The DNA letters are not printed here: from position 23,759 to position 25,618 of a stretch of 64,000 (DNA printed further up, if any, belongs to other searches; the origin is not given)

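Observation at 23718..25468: CODH/ACS operon broken by a deletion: acsB loses its A-cluster domain and abuts the last ~80 codons of a RACo-type activator gene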

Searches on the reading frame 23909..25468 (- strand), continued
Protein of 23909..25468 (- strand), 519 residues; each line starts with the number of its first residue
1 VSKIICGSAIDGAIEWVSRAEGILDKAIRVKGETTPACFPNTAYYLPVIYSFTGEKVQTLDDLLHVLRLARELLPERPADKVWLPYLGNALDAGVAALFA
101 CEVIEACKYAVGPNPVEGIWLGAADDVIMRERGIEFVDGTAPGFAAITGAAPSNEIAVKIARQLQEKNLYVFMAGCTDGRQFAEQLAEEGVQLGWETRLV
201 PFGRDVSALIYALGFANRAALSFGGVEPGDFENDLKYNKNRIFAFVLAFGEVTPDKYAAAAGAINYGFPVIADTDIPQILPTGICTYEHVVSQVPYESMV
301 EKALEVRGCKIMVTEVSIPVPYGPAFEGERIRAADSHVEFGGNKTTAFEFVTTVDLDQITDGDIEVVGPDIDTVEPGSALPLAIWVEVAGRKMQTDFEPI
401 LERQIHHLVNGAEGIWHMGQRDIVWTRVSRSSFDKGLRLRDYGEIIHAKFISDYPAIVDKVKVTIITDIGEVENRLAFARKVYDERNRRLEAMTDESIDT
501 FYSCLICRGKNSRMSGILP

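Call 12: find_related_loci(query=window:23909-25468:-, collection=genome_contigs, flank=10000)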
Query window:23909-25468:- (519 aa) in genome_contigs; peptide patterns used: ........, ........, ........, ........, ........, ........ (x = any residue, [..] = any of these).
453 stretches matched a pattern; 390 encode a relative of the query (tblastn E <= 1e-3); the best 80 are kept; 80 distinct loci.
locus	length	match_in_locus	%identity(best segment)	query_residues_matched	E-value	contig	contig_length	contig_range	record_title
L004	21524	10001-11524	92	1-508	0e+0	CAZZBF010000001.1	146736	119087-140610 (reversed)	MAG TPA_asm: uncultured Syntrophales bacterium isolate binchicken_co405_343 genome assembly, contig: NODE_119_length_146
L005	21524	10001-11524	84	1-508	0e+0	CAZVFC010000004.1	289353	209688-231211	MAG TPA_asm: uncultured Verrucomicrobiota bacterium isolate binchicken_co66_227 genome assembly, contig: NODE_36_length_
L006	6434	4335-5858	83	1-508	0e+0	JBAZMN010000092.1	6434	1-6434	MAG: Opitutaceae bacterium isolate SO_2017_LW4_44 scaffold_23382_c1_LW137-91_2017, whole genome shotgun sequence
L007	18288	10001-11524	83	1-508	0e+0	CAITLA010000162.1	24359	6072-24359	MAG: uncultured Syntrophaceae bacterium isolate AM-sed-core3-D1_bin-194 genome assembly, contig: bin-194:162/313, whole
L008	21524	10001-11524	83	1-508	0e+0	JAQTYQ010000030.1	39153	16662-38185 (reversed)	MAG: Opitutaceae bacterium isolate STC_40 NODE_2032_length_39153_cov_4.785169_Sandtown_C, whole genome shotgun sequence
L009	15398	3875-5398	81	1-508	0e+0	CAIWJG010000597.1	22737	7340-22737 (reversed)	MAG: uncultured Verrucomicrobia subdivision 3 bacterium isolate Ki1-2-7m_bin-117 genome assembly, contig: bin-117:597/99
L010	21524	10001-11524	83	1-508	0e+0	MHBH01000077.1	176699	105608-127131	MAG: Lentisphaerae bacterium GWF2_49_21 gwf2_scaffold_70, whole genome shotgun sequence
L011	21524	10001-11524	82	1-508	0e+0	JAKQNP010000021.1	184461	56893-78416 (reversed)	MAG: bacterium isolate USDV_metabat.15 k141_1005603, whole genome shotgun sequence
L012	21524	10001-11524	82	1-508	0e+0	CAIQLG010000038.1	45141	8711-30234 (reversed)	MAG: uncultured Lentisphaerae bacterium isolate AM-lipid-01-D10_bin-0339 genome assembly, contig: bin-0339:038/606, whol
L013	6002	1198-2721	82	1-508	0e+0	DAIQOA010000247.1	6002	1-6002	MAG TPA_asm: bacterium isolate CTOTU7659 NODE_20647_length_6002_cov_6.128804, whole genome shotgun sequence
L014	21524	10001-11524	82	1-508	0e+0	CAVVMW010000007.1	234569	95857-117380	MAG: uncultured bacterium isolate MFD03726.bin.2.170 genome assembly, contig: contig_25506, whole genome shotgun sequenc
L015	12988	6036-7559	81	1-508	0e+0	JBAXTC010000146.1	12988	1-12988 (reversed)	MAG: Verrucomicrobiota bacterium isolate ELA625 MAG625_146, whole genome shotgun sequence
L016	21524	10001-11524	83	1-508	0e+0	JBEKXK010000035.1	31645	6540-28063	MAG: Syntrophales bacterium isolate SPRUCE 64 SPRUCE_64_35, whole genome shotgun sequence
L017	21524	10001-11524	81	1-508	0e+0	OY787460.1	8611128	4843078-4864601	MAG: Victivallales bacterium isolate c43507a4-3b0a-454f-a213-a96987c4837a genome assembly, chromosome: 1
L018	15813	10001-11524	81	1-508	0e+0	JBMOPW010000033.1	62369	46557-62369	MAG: Candidatus Zhuqueibacterota bacterium isolate Betzabe_MAG138 MAG138_33, whole genome shotgun sequence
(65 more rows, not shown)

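Call 17: search_protein_families(library=pfam, proteins=[L004:10001-13522:+, L004:13529-14869:+, L004:14944-16869:+, L004:17383-18567:+], max_evalue=0.001)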
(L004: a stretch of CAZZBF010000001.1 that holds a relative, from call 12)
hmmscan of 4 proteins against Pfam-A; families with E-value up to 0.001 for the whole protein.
L004:10001-13522:+ (1173 aa): 4 families
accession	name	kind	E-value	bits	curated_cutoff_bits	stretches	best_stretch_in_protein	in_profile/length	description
PF19436.4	ACS_CODH_B_C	-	3.1e-118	394.1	25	1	483-725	1-244/245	ACS/CODH beta subunit C-terminal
PF03598.20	CdhC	-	1.5e-61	207.2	24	1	318-472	1-155/155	CO dehydrogenase/acetyl-CoA synthase complex beta subunit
PF03599.22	CdhD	-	7.3e-41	140.6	24.8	1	865-1151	2-241/387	CO dehydrogenase/acetyl-CoA synthase delta subunit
PF18537.6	CODH_A_N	-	6.4e-29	100.2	32.2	1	22-109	2-82/83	Carbon monoxide dehydrogenase subunit alpha N-terminal domain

L004:13529-14869:+ (446 aa): 2 families
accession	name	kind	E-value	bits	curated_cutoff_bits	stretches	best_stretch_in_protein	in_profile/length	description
PF03599.22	CdhD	-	4.9e-78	263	24.8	1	67-439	5-385/387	CO dehydrogenase/acetyl-CoA synthase delta subunit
PF04060.18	FeS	-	3.8e-12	46.2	23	1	12-44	1-33/33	Putative Fe-S cluster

L004:14944-16869:+ (641 aa): 4 families
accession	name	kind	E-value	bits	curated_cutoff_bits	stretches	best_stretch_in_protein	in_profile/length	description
PF14574.11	RACo_C_ter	-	5.8e-101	337.4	27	1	374-634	1-261/261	C-terminal domain of RACo the ASKHA domain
PF17651.6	Raco_middle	-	5.2e-52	176.2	26.8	1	210-368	1-160/163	RACo middle region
PF00111.32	Fer2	-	2.7e-13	50.1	21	1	10-83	3-76/77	2Fe-2S iron-sulfur cluster binding domain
PF17650.6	RACo_linker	-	1.1e-12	48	26.2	1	124-206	8-85/86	RACo linker region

L004:17383-18567:+ (394 aa): 3 families
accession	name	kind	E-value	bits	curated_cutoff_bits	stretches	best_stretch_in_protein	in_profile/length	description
PF07479.19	NAD_Gly3P_dh_C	-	6.5e-31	107.9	25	1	205-349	1-139/142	NAD-dependent glycerol-3-phosphate dehydrogenase C-terminus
PF01210.29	NAD_Gly3P_dh_N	-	1.2e-19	71.3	23.1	1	5-180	1-154/158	NAD-dependent glycerol-3-phosphate dehydrogenase N-terminus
PF03807.23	F420_oxidored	-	2e-05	25.5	21.6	1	5-105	1-79/94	NADP oxidoreductase coenzyme F420-dependent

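Call 19: find_encoding_contigs(protein=P0085, flank=6000, max_places=4)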
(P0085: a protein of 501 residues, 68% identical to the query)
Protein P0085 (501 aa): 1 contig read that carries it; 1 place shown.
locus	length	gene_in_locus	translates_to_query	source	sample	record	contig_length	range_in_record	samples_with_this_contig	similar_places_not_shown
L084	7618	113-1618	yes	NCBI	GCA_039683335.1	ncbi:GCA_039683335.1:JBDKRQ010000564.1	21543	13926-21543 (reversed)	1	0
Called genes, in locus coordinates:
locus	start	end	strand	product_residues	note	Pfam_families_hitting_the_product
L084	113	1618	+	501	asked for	PF18537:CODH_A_N, PF03598:CdhC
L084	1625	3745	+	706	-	PF19436:ACS_CODH_B_C, PF03599:CdhD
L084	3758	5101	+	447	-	PF04060:FeS, PF03599:CdhD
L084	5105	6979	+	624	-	PF00111:Fer2, PF13510:Fer2_4 (weak), PF17650:RACo_linker, PF17651:Raco_middle, PF14574:RACo_C_ter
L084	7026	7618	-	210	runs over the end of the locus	PF13505:OMP_b-brl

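Call 20: find_encoding_contigs(protein=P0045, flank=6000, max_places=4)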
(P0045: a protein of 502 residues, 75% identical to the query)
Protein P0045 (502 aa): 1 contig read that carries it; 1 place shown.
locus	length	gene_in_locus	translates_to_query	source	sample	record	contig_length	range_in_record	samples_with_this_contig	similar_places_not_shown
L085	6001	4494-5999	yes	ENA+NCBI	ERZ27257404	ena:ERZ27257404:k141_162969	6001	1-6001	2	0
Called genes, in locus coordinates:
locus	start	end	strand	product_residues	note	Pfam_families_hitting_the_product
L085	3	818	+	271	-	?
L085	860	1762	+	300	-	PF02574:S-methyl_trans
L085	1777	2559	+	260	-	PF00142:Fer4_NifH (faint), PF01656:CbiA, PF02374:ArsA_ATPase, PF13614:AAA_31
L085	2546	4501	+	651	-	PF03063:Prismane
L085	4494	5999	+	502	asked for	PF18537:CODH_A_N, PF03598:CdhC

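Call 26: find_encoding_contigs(protein=P0121, flank=10000, max_places=10)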
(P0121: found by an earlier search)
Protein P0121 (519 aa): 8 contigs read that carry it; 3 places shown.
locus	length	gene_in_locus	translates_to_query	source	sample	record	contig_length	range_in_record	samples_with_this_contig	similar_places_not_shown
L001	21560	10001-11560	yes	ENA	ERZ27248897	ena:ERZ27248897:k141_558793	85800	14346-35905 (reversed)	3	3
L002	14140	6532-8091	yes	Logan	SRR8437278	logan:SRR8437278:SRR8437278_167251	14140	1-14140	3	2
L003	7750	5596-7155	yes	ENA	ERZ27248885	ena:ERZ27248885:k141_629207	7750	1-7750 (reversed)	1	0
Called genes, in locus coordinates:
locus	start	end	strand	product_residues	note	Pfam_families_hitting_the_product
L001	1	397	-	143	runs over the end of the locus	PF00072:Response_reg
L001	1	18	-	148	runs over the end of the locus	PF13690:CheX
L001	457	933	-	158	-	PF03975:CheD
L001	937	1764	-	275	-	PF03705:CheR_N, PF01739:CheR, PF08242:Methyltransf_12 (faint)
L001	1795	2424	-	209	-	PF12728:HTH_17, PF00072:Response_reg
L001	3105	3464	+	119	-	PF00072:Response_reg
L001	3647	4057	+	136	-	PF00072:Response_reg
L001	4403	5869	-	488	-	-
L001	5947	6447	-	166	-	-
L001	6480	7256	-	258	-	PF00142:Fer4_NifH, PF01656:CbiA, PF02374:ArsA_ATPase (weak), PF06564:CBP_BcsQ (weak), PF09140:MipZ (faint), PF10609:ParA, PF13614:AAA_31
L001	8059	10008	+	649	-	PF03063:Prismane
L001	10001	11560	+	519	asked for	PF18537:CODH_A_N, PF03598:CdhC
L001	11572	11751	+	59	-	PF14574:RACo_C_ter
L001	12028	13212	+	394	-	PF01210:NAD_Gly3P_dh_N, PF03807:F420_oxidored (faint), PF07479:NAD_Gly3P_dh_C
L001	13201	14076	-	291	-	-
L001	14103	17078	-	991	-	PF00675:Peptidase_M16 (weak), PF05193:Peptidase_M16_C, PF08367:M16C_assoc, PF05193:Peptidase_M16_C (weak), PF22516:PreP_C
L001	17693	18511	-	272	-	-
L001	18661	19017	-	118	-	PF00543:P-II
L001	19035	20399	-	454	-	PF00909:Ammonium_transp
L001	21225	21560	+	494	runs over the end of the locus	PF13522:GATase_6, PF13537:GATase_7, PF00156:Pribosyltran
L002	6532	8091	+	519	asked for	PF18537:CODH_A_N, PF03598:CdhC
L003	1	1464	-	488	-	?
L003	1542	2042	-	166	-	-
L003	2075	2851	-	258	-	PF00142:Fer4_NifH, PF01656:CbiA, PF02374:ArsA_ATPase (weak), PF06564:CBP_BcsQ (weak), PF09140:MipZ (faint), PF10609:ParA, PF13614:AAA_31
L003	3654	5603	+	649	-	PF03063:Prismane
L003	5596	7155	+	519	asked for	PF18537:CODH_A_N, PF03598:CdhC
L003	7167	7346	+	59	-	PF14574:RACo_C_ter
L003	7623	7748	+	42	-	?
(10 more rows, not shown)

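Call 27: find_encoding_contigs(protein=P0123, flank=10000, max_places=4)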
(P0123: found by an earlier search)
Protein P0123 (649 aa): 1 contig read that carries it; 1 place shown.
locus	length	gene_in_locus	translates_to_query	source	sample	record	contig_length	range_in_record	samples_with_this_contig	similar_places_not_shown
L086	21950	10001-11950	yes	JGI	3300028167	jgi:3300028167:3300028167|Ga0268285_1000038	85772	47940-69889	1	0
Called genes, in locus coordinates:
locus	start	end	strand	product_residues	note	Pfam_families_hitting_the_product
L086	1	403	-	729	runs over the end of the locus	PF01627:Hpt, PF02895:H-kinase_dim, PF02518:HATPase_c, PF01584:CheW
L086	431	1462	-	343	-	PF00072:Response_reg, PF01339:CheB_methylest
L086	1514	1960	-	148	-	PF13690:CheX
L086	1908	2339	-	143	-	PF00072:Response_reg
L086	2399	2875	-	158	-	PF03975:CheD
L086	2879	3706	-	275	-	PF03705:CheR_N, PF01739:CheR, PF08242:Methyltransf_12 (faint)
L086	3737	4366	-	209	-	PF12728:HTH_17, PF00072:Response_reg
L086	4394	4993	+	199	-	PF00989:PAS (faint), PF08448:PAS_4 (faint)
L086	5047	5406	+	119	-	PF00072:Response_reg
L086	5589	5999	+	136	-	PF00072:Response_reg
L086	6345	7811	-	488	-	-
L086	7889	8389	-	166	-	-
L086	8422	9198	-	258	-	PF00142:Fer4_NifH, PF01656:CbiA, PF02374:ArsA_ATPase (weak), PF06564:CBP_BcsQ (weak), PF09140:MipZ (faint), PF10609:ParA, PF13614:AAA_31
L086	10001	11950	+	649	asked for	PF03063:Prismane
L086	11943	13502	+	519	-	PF18537:CODH_A_N, PF03598:CdhC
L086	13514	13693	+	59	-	PF14574:RACo_C_ter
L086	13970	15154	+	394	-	PF01210:NAD_Gly3P_dh_N, PF03807:F420_oxidored (faint), PF07479:NAD_Gly3P_dh_C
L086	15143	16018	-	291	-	-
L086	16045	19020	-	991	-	PF00675:Peptidase_M16 (weak), PF05193:Peptidase_M16_C, PF08367:M16C_assoc, PF05193:Peptidase_M16_C (weak), PF22516:PreP_C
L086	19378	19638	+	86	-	-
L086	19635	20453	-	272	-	-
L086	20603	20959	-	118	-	PF00543:P-II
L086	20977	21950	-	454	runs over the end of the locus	PF00909:Ammonium_transp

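Call 28: find_encoding_contigs(protein=P0124, flank=10000, max_places=4)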
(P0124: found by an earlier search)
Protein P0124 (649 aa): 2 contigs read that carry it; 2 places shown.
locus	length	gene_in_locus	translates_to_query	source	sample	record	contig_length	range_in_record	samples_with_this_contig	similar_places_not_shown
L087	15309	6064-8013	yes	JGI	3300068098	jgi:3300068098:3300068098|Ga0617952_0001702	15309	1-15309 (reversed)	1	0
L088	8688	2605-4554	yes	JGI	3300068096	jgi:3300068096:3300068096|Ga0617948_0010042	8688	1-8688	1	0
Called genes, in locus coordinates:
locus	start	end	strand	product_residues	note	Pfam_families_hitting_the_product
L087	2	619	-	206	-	?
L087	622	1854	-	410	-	PF00291:PALP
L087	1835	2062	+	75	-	-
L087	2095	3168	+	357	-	-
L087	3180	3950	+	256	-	PF00142:Fer4_NifH, PF01656:CbiA, PF02374:ArsA_ATPase, PF06564:CBP_BcsQ (faint), PF10609:ParA, PF13614:AAA_31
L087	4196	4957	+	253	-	PF01656:CbiA, PF02374:ArsA_ATPase (faint), PF10609:ParA (faint), PF13614:AAA_31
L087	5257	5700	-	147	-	PF03479:PCC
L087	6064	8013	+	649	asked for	PF03063:Prismane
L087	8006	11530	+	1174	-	PF18537:CODH_A_N, PF03598:CdhC, PF19436:ACS_CODH_B_C, PF03599:CdhD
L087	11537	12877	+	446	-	PF04060:FeS, PF03599:CdhD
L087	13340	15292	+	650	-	PF00111:Fer2, PF17650:RACo_linker, PF17651:Raco_middle, PF14574:RACo_C_ter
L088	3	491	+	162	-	?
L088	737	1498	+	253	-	PF01656:CbiA, PF02374:ArsA_ATPase (faint), PF10609:ParA (faint), PF13614:AAA_31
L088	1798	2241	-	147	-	PF03479:PCC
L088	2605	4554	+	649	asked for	PF03063:Prismane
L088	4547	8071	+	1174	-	PF18537:CODH_A_N, PF03598:CdhC, PF19436:ACS_CODH_B_C, PF03599:CdhD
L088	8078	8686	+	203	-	?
